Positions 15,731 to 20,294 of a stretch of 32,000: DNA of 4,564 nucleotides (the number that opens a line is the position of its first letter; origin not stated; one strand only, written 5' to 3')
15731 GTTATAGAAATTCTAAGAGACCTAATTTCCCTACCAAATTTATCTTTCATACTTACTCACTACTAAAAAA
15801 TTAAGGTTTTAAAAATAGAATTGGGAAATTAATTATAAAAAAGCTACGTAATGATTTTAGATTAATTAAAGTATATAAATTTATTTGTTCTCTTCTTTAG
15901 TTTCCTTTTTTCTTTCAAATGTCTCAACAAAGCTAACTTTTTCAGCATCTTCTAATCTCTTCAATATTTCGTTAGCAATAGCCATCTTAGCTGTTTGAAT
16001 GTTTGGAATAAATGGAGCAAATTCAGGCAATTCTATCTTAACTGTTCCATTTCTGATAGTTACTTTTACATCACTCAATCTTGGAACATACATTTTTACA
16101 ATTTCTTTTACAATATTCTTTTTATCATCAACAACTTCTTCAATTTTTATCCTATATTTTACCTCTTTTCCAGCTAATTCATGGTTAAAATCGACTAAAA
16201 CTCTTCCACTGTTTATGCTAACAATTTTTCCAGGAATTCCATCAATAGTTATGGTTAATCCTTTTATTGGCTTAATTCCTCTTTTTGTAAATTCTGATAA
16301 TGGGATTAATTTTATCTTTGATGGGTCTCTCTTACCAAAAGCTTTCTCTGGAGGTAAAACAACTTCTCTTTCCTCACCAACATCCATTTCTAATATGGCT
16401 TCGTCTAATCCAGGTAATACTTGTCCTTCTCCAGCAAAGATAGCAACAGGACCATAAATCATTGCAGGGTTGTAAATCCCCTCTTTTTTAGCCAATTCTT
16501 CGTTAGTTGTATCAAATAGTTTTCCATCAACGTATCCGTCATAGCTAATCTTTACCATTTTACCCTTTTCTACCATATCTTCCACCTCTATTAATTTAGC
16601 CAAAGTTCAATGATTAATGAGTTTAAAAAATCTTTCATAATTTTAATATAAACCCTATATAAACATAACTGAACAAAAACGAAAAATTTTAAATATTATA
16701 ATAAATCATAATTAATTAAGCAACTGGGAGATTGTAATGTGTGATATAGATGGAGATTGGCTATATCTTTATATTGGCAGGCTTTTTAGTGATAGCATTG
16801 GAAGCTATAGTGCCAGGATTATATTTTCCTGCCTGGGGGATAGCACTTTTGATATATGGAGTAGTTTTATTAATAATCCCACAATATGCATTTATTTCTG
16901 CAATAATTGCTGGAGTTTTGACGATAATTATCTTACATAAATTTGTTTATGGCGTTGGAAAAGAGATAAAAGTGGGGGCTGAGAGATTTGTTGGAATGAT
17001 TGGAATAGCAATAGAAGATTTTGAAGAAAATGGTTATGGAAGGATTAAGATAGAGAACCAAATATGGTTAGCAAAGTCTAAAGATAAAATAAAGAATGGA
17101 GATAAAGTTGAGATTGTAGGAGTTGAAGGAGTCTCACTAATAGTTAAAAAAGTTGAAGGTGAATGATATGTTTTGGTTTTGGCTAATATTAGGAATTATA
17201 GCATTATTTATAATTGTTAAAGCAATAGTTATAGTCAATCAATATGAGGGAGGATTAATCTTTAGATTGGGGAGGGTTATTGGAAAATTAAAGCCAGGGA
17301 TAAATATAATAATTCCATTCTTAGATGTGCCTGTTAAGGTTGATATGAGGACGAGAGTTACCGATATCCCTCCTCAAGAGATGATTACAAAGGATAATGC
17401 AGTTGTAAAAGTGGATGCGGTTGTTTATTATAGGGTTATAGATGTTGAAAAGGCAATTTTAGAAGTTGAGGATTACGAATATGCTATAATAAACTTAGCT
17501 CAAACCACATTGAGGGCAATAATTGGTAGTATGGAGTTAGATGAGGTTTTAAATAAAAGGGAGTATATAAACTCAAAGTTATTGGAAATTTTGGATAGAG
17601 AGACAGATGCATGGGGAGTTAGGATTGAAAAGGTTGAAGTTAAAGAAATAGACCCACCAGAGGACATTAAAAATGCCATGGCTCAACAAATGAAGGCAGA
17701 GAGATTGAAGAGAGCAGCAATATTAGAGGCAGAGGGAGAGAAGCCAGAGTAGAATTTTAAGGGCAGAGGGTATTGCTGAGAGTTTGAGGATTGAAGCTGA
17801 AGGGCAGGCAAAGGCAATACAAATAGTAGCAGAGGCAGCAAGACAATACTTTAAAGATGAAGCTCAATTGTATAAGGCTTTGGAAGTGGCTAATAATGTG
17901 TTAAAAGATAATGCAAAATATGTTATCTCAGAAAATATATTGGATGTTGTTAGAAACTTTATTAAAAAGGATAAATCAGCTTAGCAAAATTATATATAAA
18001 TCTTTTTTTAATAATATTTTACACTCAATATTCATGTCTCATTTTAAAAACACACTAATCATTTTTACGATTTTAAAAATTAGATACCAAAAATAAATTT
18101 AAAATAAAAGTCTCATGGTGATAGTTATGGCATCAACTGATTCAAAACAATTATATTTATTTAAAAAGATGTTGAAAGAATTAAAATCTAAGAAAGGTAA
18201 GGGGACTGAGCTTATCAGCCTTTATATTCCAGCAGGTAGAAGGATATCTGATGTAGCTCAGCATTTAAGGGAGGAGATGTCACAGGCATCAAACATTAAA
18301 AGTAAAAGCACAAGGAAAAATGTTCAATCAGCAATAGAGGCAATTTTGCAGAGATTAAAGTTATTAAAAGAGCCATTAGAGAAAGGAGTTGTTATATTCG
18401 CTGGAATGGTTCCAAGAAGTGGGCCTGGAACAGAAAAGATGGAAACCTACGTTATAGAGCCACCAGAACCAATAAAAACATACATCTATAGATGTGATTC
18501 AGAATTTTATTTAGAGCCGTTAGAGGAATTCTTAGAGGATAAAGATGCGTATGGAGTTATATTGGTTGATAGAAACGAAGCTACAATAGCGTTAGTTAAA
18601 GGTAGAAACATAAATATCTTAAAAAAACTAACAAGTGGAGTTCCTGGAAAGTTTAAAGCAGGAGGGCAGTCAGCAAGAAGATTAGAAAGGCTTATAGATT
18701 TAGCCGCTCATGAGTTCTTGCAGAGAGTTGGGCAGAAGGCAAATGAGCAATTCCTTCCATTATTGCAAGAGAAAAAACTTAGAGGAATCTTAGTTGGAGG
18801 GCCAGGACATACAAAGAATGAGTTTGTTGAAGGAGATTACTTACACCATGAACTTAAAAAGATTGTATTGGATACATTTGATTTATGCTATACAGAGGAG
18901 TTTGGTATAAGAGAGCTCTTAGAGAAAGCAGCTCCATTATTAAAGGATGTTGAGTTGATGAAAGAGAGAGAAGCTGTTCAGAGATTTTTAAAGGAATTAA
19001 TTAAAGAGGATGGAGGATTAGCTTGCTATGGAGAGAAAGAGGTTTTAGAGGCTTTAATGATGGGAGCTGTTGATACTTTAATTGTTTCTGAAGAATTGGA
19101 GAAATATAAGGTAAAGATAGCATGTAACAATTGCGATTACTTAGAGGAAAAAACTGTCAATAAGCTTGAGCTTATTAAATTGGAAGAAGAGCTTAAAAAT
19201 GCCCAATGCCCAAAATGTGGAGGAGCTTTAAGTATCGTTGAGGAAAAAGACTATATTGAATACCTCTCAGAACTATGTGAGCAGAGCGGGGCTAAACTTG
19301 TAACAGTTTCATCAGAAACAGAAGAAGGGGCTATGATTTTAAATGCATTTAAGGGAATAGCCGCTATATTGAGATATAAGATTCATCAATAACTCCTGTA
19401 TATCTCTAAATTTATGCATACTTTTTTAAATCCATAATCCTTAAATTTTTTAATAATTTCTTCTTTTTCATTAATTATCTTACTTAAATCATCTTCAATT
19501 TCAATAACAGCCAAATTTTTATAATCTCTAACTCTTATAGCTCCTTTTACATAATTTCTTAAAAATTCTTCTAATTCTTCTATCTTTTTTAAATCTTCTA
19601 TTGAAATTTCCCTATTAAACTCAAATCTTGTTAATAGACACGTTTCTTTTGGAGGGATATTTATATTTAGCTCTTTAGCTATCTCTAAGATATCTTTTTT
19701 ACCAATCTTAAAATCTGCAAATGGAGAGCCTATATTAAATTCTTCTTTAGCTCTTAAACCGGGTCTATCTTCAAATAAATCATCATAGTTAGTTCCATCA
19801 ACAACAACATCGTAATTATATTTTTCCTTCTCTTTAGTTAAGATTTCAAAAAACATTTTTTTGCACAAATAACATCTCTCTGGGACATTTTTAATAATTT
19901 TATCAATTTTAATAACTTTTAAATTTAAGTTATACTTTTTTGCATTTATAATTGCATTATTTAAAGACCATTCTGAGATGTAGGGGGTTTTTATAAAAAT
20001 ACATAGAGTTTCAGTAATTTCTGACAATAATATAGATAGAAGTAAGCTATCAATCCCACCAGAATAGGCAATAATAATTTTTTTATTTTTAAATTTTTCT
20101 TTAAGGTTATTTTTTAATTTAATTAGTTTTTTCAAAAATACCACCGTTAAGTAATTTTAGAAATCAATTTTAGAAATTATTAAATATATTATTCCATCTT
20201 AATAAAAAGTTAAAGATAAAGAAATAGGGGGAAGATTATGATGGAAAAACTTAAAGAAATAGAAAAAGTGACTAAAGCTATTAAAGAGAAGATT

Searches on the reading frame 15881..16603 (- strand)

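Call 57: search_protein_families(library=pfam, proteins=[window:15881-16603:-], max_evalue=0.0001)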
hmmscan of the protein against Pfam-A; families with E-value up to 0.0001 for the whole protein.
window:15881-16603:- (240 aa): 3 families
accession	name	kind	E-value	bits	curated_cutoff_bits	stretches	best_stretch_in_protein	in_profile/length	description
PF18046.7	FKBP26_C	-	1.8e-28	99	27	1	161-230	1-72/72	FKBP26_C-terminal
PF22199.2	FKBP26_IF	-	6.8e-23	80.8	27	1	98-143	1-46/46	FKBP26, IF domain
PF00254.34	FKBP_C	-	1.4e-13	51.4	21.1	1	11-96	5-78/94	FKBP-type peptidyl-prolyl cis-trans isomerase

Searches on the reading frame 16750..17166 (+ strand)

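Call 57: search_protein_families(library=pfam, proteins=[window:16750-17166:+], max_evalue=0.0001)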
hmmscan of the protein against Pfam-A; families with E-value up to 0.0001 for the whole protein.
window:16750-17166:+ (138 aa): 1 family
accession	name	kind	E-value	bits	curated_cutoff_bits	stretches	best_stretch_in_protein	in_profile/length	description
PF01957.25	NfeD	-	5.8e-15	55.7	29.1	1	77-134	1-57/57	NfeD-like C-terminal, partner-binding domain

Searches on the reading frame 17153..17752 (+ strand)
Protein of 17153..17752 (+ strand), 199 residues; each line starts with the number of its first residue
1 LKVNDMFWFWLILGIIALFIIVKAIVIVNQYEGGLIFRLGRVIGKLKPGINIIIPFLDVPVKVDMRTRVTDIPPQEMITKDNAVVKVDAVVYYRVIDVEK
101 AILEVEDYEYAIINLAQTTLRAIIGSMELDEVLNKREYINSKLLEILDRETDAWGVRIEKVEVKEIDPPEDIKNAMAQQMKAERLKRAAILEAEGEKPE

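Call 57: search_protein_families(library=pfam, proteins=[window:17153-17752:+], max_evalue=0.0001)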
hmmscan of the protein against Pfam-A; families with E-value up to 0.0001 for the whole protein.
window:17153-17752:+ (199 aa): 1 family
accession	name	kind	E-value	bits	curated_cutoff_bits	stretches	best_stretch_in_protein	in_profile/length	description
PF01145.31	Band_7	-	8.8e-43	146.8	23.6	1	27-197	2-176/176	SPFH domain / Band 7 family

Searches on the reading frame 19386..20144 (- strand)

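Call 57: search_protein_families(library=pfam, proteins=[window:19386-20144:-], max_evalue=0.0001)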
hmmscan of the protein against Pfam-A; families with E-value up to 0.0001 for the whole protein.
window:19386-20144:- (252 aa): 0 families

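Call 83: search_protein_families(library=ncbifam, proteins=[window:19386-20144:-], max_evalue=0.001)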
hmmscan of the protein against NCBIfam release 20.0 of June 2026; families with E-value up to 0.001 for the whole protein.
window:19386-20144:- (252 aa): 7 families
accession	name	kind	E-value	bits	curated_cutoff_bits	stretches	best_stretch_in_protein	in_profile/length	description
TIGR00268.2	TIGR00268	equivalog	5.6e-59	199.5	150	1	9-251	5-255/259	ATP-dependent sacrificial sulfur transferase LarE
NF000848.1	PRK00074.1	equivalog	1.1e-07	30.9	400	1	12-127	205-332/512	glutamine-hydrolyzing GMP synthase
TIGR00884.1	guaA_Cterm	equivalog_domain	5.8e-07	29.1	338.75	1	12-140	8-148/310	glutamine-hydrolyzing GMP synthase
TIGR00552.1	nadE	equivalog_domain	5.4e-06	25.8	63.65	1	10-87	13-93/251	NAD(+) synthase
NF010587.0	PRK13980.1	equivalog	9.8e-06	25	255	1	15-88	26-102/267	NAD+ synthase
NF010588.0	PRK13981.1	equivalog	8.7e-05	21.1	479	1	16-87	281-355/546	NAD+ synthase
TIGR02432.1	lysidine_TilS_N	equivalog_domain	0.0001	22.3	93.6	1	22-125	1-114/189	tRNA lysidine(34) synthetase TilS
